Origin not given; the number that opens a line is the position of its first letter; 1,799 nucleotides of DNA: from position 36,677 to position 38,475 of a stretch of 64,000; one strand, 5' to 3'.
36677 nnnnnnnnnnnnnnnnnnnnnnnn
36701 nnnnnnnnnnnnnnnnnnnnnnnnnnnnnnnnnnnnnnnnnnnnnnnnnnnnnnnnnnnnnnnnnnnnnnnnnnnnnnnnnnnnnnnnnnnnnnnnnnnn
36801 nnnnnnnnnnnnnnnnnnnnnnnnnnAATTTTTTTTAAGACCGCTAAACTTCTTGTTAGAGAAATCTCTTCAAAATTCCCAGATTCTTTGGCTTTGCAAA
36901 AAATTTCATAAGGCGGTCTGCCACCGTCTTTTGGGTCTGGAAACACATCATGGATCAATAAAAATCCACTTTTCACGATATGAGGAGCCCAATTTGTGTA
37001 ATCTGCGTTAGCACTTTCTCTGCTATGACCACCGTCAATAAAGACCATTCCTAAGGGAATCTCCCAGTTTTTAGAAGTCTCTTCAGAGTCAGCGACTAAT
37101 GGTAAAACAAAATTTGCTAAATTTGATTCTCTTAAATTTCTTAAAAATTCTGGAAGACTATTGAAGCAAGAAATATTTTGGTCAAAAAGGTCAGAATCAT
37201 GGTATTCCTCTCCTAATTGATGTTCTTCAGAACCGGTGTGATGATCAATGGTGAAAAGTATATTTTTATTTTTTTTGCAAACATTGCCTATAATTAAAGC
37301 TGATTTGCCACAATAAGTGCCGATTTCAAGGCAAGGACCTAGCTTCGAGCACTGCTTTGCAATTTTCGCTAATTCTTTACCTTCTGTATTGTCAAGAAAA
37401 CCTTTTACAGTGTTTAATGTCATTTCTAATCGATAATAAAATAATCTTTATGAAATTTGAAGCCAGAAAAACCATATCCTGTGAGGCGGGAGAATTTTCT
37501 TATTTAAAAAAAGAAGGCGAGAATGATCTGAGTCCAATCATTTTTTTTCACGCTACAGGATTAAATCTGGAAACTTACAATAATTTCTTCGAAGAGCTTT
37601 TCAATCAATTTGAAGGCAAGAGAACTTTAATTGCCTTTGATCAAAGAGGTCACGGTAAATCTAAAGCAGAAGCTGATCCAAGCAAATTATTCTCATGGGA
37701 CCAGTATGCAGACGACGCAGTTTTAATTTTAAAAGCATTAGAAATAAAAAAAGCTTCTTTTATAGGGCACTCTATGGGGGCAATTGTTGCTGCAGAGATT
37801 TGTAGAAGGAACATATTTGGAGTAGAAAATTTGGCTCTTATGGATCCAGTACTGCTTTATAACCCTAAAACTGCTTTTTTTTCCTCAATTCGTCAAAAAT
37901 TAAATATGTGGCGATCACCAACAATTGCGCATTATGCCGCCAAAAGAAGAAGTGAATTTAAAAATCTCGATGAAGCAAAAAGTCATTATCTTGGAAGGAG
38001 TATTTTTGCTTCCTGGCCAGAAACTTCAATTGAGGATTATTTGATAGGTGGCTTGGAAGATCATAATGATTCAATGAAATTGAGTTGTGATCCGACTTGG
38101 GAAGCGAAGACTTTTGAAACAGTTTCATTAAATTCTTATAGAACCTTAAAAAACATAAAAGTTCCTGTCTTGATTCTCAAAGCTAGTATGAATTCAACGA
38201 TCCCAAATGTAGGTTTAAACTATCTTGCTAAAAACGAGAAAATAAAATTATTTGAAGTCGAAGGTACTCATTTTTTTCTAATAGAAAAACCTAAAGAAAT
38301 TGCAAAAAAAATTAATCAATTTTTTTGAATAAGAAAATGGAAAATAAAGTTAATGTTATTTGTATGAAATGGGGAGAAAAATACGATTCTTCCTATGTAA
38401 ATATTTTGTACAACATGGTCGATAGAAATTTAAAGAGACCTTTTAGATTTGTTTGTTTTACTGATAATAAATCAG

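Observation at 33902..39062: Six-gene glycosyltransferase / methyltransferase / prenyltransferase-like island inserted between ilvE and panBC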

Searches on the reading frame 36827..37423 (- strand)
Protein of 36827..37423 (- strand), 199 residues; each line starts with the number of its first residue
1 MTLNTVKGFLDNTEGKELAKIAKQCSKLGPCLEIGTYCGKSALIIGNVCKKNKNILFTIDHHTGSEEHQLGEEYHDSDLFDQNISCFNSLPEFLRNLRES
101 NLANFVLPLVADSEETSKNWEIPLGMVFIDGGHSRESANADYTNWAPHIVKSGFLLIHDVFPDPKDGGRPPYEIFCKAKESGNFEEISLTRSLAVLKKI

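Call 3: search_protein_families(library=pfam, proteins=[window:36827-37423:-], max_evalue=0.01)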
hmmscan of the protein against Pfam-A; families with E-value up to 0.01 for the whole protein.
window:36827-37423:- (199 aa): 1 family
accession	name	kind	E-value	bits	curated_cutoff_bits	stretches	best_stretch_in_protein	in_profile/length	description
PF13578.12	Methyltransf_24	-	2.4e-22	80.2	26.3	1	32-160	1-105/105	Methyltransferase domain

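Call 4: search_protein_families(library=ncbifam, proteins=[window:36827-37423:-], max_evalue=0.01)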
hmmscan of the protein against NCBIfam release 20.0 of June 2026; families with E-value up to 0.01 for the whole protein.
window:36827-37423:- (199 aa): 0 families

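Call 9: search_solved_structures(query=window:36827-37423:-, max_evalue=0.01, show_alignments=1)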
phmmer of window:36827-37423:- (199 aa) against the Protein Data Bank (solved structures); distinct sequences matched with E-value up to 0.01: 1.
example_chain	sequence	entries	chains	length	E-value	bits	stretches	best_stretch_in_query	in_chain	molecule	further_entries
6g7d_A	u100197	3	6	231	1.4e-50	175.3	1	5-198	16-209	Methyltransferase domain protein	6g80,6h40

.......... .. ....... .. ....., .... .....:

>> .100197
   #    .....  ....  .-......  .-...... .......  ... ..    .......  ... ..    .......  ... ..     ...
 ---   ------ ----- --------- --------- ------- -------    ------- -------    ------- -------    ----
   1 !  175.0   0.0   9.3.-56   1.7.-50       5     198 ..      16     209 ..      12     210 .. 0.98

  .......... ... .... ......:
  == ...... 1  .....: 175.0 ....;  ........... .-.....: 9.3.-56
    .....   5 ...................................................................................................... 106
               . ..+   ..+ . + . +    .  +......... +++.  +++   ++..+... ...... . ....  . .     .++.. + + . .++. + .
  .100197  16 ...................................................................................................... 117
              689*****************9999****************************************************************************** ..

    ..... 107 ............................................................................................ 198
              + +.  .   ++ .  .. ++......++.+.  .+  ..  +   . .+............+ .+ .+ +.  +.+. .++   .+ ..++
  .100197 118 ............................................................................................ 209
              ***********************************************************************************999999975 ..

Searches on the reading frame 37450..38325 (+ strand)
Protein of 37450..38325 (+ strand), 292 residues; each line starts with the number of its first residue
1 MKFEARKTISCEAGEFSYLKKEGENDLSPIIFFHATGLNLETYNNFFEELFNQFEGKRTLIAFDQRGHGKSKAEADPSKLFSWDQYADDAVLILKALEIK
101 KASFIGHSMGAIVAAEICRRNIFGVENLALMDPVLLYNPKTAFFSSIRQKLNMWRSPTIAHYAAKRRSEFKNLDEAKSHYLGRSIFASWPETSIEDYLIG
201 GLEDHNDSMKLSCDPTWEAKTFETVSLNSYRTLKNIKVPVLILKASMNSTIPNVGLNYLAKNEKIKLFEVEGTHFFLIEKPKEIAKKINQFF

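Call 3: search_protein_families(library=pfam, proteins=[window:37450-38325:+], max_evalue=0.01)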
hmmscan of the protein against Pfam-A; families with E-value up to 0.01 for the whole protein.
window:37450-38325:+ (292 aa): 6 families
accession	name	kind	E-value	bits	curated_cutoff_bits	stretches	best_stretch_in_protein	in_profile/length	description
PF00561.26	Abhydrolase_1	-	1.5e-15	58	25.8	1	29-281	2-245/245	alpha/beta hydrolase fold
PF12697.13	Abhydrolase_6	-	6.6e-14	53.5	26.3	1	30-286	1-216/217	Alpha/beta hydrolase family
PF12146.15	Hydrolase_4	-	4.8e-13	49.4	27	1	30-171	7-146/239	Serine aminopeptidase, S33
PF00975.26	Thioesterase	-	1.3e-06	29.2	26.4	1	31-120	4-86/226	Thioesterase domain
PF10230.15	LIDHydrolase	-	0.0001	22.6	27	1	43-137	18-122/262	Lipid-droplet associated hydrolase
PF03096.20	Ndr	-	0.00074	18.8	23.3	1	26-133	22-132/283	Ndr family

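Call 4: search_protein_families(library=ncbifam, proteins=[window:37450-38325:+], max_evalue=0.01)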
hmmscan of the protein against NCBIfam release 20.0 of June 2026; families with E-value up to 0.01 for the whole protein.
window:37450-38325:+ (292 aa): 29 families (the best 25 are shown)
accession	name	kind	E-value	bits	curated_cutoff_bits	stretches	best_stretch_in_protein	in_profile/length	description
NF011457.0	PRK14875.1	equivalog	4.5e-17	62.1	307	1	10-133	116-231/372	acetoin dehydrogenase dihydrolipoyllysine-residue acetyltransferase subunit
NF051487.1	bifunc_PcaCD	exception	1.9e-16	60.2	430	1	20-139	165-277/413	bifunctional 4-carboxymuconolactone decarboxylase/3-oxoadipate enol-lactonase PcaCD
TIGR02427.1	protocat_pcaD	equivalog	3.8e-16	59.2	255.85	1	21-131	7-110/251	3-oxoadipate enol-lactonase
NF051488.1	bifunc_PcaDC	exception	9e-15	54.7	390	1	21-136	6-114/375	bifunctional 3-oxoadipate enol-lactonase/4-carboxymuconolactone decarboxylase PcaDC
NF050089.1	i_nPHAscl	equivalog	2.6e-12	46.4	300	1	18-132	11-116/288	intracellular short-chain-length polyhydroxyalkanoate depolymerase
TIGR01250.1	pro_imino_pep_2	subfamily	2.5e-11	43.7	167.65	1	7-291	5-286/288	proline iminopeptidase-family hydrolase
NF002938.0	PRK03592.1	equivalog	8e-11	41.8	241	1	14-160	20-156/298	haloalkane dehalogenase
TIGR03611.1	RutD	equivalog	1.8e-10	40.6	238.5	1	43-151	25-131/258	pyrimidine utilization protein D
NF052610.1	macro_16_ester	equivalog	8.9e-10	38.4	420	1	56-273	50-260/281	alpha/beta fold macrolide esterase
NF045945.1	ProImpepLactob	equivalog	1.3e-09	37.9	400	1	24-291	24-289/293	proline iminopeptidase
NF058580.1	lipase_V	equivalog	2.8e-09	37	300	1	12-122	9-112/230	EstV family lipase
NF045632.1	hydroxlase_HsaD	equivalog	2.8e-09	36.3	400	1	15-133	23-137/290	4,5:9,10-diseco-3-hydroxy-5,9,17-trioxoandrosta-1(10),2-diene-4-oate hydrolase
NF004514.1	PRK05855.1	equivalog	6.6e-09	34.9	455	1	21-118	16-109/578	SDR family oxidoreductase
TIGR03695.1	menH_SHCHC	equivalog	7.7e-09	35.3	208.55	1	29-130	4-101/252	2-succinyl-6-hydroxy-2,4-cyclohexadiene-1-carboxylate synthase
NF041759.1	mac_hydro_EstT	equivalog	2.5e-08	33.4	450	1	59-132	52-125/278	macrolide hydrolase EstT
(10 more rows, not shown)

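Call 10: search_solved_structures(query=window:37450-38325:+, max_evalue=0.000001)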
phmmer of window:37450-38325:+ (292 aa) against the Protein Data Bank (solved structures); distinct sequences matched with E-value up to 0.000001: 17.
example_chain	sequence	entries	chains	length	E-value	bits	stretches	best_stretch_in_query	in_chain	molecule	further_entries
1a88_A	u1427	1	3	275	3.2e-09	40.1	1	9-120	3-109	CHLOROPEROXIDASE L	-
3qvm_A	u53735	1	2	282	4.3e-09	39.7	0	39-115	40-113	Olei00960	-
5egn_A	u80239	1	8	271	1.5e-08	37.9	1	28-117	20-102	Esterase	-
7al5_A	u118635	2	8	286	1.7e-08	37.8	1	28-151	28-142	Probable hydrolase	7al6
2yys_A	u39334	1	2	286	3.8e-08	36.6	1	48-121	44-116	Proline iminopeptidase-related protein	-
1wom_A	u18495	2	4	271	2.3e-07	34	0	50-135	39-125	Sigma factor sigB regulation protein rsbQ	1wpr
3hi4_A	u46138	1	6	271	2.4e-07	34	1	17-134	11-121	Arylesterase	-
4x00_A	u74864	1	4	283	2.5e-07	33.9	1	8-139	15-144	Putative hydrolase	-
3hea_A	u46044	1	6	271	2.8e-07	33.8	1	17-134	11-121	Arylesterase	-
3e0x_A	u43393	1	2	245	2.9e-07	33.7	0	27-125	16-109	Lipase-esterase related protein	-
3ia2_A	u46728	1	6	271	4.5e-07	33.1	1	17-134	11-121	Arylesterase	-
3t4u_A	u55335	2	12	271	4.5e-07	33.1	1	17-134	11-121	Arylesterase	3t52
1va4_A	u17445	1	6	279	4.8e-07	33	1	17-134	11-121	Arylesterase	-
4dgq_A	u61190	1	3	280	5.1e-07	32.9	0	8-142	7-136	Non-heme chloroperoxidase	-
8pi1_A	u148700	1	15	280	5.4e-07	32.8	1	18-134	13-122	Arylesterase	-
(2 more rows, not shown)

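Call 57: find_homologous_proteins(query=window:37450-38325:+, max_evalue=1e-10)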
Query window:37450-38325:+ (292 aa): 187 proteins with E <= 1e-10 among 1550 candidates; the best 120 are listed.
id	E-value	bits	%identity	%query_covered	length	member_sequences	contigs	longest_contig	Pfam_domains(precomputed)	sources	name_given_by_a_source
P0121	1.2e-184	631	96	100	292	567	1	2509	PF12697.14,PF10230.16,PF00561.27,PF00975.27,PF12146.16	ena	-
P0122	2.2e-135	469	96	74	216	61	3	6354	PF12697.14,PF00561.27,PF12146.16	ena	-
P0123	8.0e-90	319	52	97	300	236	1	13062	PF12697.14,PF00561.27,PF00975.27,PF12146.16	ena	-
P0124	8.6e-85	303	48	97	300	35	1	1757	PF12697.14,PF00561.27,PF12146.16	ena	-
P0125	4.9e-84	300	49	96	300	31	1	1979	PF12697.14,PF00561.27,PF12146.16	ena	-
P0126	1.1e-83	299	49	96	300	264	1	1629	PF12697.14,PF00561.27,PF12146.16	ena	-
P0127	6.6e-71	257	44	98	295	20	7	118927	PF12697.14,PF00561.27,PF12146.16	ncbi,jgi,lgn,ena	jgi:pimeloyl-ACP methyl ester carboxylesterase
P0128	7.3e-71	257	45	98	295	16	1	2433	PF12697.14,PF00561.27,PF12146.16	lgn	-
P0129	6.5e-68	248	43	98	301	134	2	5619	PF12697.14,PF00561.27,PF00975.27,PF12146.16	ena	-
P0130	8.4e-68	247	44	99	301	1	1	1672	PF12697.14,PF00561.27,PF00975.27,PF12146.16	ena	-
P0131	1.2e-67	247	43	99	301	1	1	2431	PF12697.14,PF00561.27,PF00975.27,PF12146.16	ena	-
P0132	1.4e-67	246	43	98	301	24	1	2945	PF12697.14,PF00561.27,PF00975.27,PF12146.16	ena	-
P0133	2.3e-67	246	42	98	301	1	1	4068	PF12697.14,PF00561.27,PF00975.27,PF12146.16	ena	-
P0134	2.4e-67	246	44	99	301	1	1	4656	PF12697.14,PF10230.16,PF00561.27,PF00975.27,PF12146.16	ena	-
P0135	3.2e-67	245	44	95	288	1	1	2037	PF12697.14,PF10230.16,PF00561.27,PF00975.27,PF12146.16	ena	-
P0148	4.9e-67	245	43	99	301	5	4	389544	PF12697.14,PF00561.27,PF00975.27,PF12146.16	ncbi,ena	-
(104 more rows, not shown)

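Call 58: find_encoding_contigs(protein=P0148, flank=7000, max_places=1)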
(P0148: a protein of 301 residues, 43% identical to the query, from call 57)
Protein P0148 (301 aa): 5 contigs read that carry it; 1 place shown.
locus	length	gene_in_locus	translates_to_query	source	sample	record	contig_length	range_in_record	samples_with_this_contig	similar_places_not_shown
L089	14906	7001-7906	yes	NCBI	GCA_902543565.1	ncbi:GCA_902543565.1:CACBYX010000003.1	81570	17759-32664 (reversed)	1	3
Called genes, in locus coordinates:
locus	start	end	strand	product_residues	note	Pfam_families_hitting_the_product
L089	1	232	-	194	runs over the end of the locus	PF00440:TetR_N, PF22276:SlmA-like_C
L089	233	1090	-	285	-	PF00696:AA_kinase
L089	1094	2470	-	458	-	PF02878:PGM_PMM_I, PF02879:PGM_PMM_II, PF02880:PGM_PMM_III, PF00408:PGM_PMM_IV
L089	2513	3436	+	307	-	PF01063:Aminotran_4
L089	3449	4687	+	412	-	PF13439:Glyco_transf_4, PF13579:Glyco_trans_4_4, PF20706:GT4-conflict, PF00534:Glycos_transf_1, PF13692:Glyco_trans_1_4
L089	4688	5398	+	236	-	PF01209:Ubie_methyltran, PF02353:CMAS, PF03141:Methyltransf_29, PF13489:Methyltransf_23, PF13847:Methyltransf_31, PF08241:Methyltransf_11, PF08242:Methyltransf_12, PF13649:Methyltransf_25, +3 more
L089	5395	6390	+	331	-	-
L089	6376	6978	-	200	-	PF13578:Methyltransf_24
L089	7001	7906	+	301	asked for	PF12146:Hydrolase_4, PF00561:Abhydrolase_1, PF00975:Thioesterase, PF12697:Abhydrolase_6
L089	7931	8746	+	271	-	PF02548:Pantoate_transf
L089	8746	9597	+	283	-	PF02569:Pantoate_ligase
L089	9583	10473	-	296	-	PF03279:Lip_A_acyltrans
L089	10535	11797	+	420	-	PF04413:Glycos_transf_N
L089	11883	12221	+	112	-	PF00543:P-II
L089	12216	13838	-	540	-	PF00501:AMP-binding, PF13193:AMP-binding_C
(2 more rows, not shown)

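Call 59: find_encoding_contigs(protein=P0123, flank=7000, max_places=1)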
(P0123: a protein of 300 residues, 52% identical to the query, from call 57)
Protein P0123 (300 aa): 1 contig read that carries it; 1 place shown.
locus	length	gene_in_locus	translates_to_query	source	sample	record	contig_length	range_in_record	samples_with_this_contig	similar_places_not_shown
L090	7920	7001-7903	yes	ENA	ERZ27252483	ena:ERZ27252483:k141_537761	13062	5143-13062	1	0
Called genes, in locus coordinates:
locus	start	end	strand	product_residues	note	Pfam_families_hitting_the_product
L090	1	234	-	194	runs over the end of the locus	PF00440:TetR_N, PF22276:SlmA-like_C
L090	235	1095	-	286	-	PF00696:AA_kinase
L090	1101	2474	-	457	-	PF02878:PGM_PMM_I, PF02879:PGM_PMM_II, PF02880:PGM_PMM_III, PF00408:PGM_PMM_IV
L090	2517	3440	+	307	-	PF01063:Aminotran_4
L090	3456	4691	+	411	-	PF13439:Glyco_transf_4, PF13579:Glyco_trans_4_4, PF20706:GT4-conflict, PF00534:Glycos_transf_1, PF13692:Glyco_trans_1_4, PF13524:Glyco_trans_1_2 (weak)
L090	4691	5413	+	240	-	PF01209:Ubie_methyltran, PF02353:CMAS (weak), PF03141:Methyltransf_29, PF13489:Methyltransf_23, PF13847:Methyltransf_31, PF08241:Methyltransf_11, PF08242:Methyltransf_12, PF13649:Methyltransf_25, +1 more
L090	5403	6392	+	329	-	-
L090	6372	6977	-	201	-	PF13578:Methyltransf_24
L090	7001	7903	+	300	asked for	PF12146:Hydrolase_4, PF00561:Abhydrolase_1, PF00975:Thioesterase (weak), PF12697:Abhydrolase_6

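Call 71: predict_structure(alignment_id=A3)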
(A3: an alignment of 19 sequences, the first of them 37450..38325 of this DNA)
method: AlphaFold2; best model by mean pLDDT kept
length: 292 residues; sequences in the alignment: 19
mean_pLDDT: 86.5   pTM: 0.88
mean pLDDT of the five models: 86.5, 85.0, 83.1, 81.9, 81.0
residues with pLDDT >= 90: 165; 70-90: 94; 50-70: 20; < 50: 13
segments of 3 or more residues with pLDDT < 50: 148-157
pLDDT, mean of each block of 10 residues (from residue 1): 75 93 92 93 95 95 90 84 88 96 96 95 96 79 50 45 76 92 85 91 90 83 81 91 92 82 91 94 97 96
secondary structure, 60 per line:
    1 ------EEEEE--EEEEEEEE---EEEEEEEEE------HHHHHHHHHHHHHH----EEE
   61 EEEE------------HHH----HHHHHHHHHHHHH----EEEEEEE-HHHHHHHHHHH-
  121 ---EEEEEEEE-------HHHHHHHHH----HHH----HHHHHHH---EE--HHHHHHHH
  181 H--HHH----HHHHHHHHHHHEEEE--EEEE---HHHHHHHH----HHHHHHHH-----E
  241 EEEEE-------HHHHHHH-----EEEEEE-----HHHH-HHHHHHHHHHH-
elements in order: E7-11 E14-21 E25-33 H40-53 E58-64 H84-96 E101-107 H109-119 E124-131 H139-147 H159-165 H173-181 H191-201 E202-205 E208-211 H215-222 H227-234 E240-245 H253-259 E265-270 H276-279 H281-291

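Call 74: fold_search(model_id=the predicted structure, library=pdb)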
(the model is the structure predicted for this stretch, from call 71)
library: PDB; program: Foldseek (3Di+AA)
matches with E <= 10: 1921; with E <= 0.001: 1716
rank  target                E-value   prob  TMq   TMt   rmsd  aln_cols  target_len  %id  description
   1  3kxp_A                6.0e-18  1.00  0.78  0.84   3.9       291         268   18  Crystal Structure of E-2-(Acetamidomethylene)succinate Hydrolase (released 2010-02-09)
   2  2y6v_A                1.1e-16  1.00  0.74  0.62   5.2       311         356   17  Peroxisomal alpha-beta-hydrolase Lpx1 (Yor084w) from Saccharomyces cerevisiae (crystal form I) (released 2011-07-13)
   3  2y6v_B                3.1e-16  1.00  0.74  0.61   5.4       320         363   16  Peroxisomal alpha-beta-hydrolase Lpx1 (Yor084w) from Saccharomyces cerevisiae (crystal form I) (released 2011-07-13)
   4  2y6v_C                5.6e-16  1.00  0.74  0.59   6.2       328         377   17  Peroxisomal alpha-beta-hydrolase Lpx1 (Yor084w) from Saccharomyces cerevisiae (crystal form I) (released 2011-07-13)
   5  7al5_A                7.6e-16  1.00  0.71  0.73   5.6       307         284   19  Crystal structure of the selenomethionine substituted hypothetical protein PA1622 from Pseudomonas aeruginosa PAO1 (released 2020-11-11)
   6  4wdr_A                8.6e-16  1.00  0.66  0.66   5.8       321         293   16  Crystal structure of haloalkane dehalogenase LinB 140A+143L+177W+211L mutant (LinB86) from Sphingobium japonicum UT26 (released 2015-12-23)
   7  4wdr_B                1.5e-15  1.00  0.68  0.68   5.5       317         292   16  Crystal structure of haloalkane dehalogenase LinB 140A+143L+177W+211L mutant (LinB86) from Sphingobium japonicum UT26 (released 2015-12-23)
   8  3c5w_P                1.7e-15  1.00  0.76  0.76   3.8       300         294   17  Complex between PP2A-specific methylesterase PME-1 and PP2A core enzyme (released 2008-04-15)
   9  7al6_D                1.8e-15  1.00  0.72  0.74   4.9       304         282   20  Crystal structure of the hypothetical protein PA1622 from Pseudomonas aeruginosa PAO1 (released 2020-10-14)
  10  8oe2_B                1.9e-15  1.00  0.67  0.67   6.0       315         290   17  Structure of hyperstable haloalkane dehalogenase variant DhaA223 (released 2024-01-17)
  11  1k6e                  2.0e-15  1.00  0.70  0.69   5.6       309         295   16  COMPLEX OF HYDROLYTIC HALOALKANE DEHALOGENASE LINB FROM SPHINGOMONAS PAUCIMOBILIS UT26 WITH 1,2-PROPANEDIOL (PRODUCT OF  (released 2003-08-19)
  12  8b6t_A                2.0e-15  1.00  0.66  0.40   6.9       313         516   16  X-ray structure of the interface optimized haloalkane dehalogenase HaloTag7 fusion to the green fluorescent protein GF (released 2023-07-26)
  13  3c5v                  2.1e-15  1.00  0.75  0.75   4.3       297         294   16  PP2A-specific methylesterase apo form (PME) (released 2008-04-15)
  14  4wdq                  2.2e-15  1.00  0.69  0.68   5.7       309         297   16  Crystal structure of haloalkane dehalogenase LinB32 mutant (L177W) from Sphingobium japonicum UT26 (released 2015-12-23)
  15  4h7k                  3.0e-15  1.00  0.69  0.68   6.5       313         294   15  Crystal structure of haloalkane dehalogenase LinB I253M mutant from Sphingobium sp. MI1205 (released 2013-06-05)
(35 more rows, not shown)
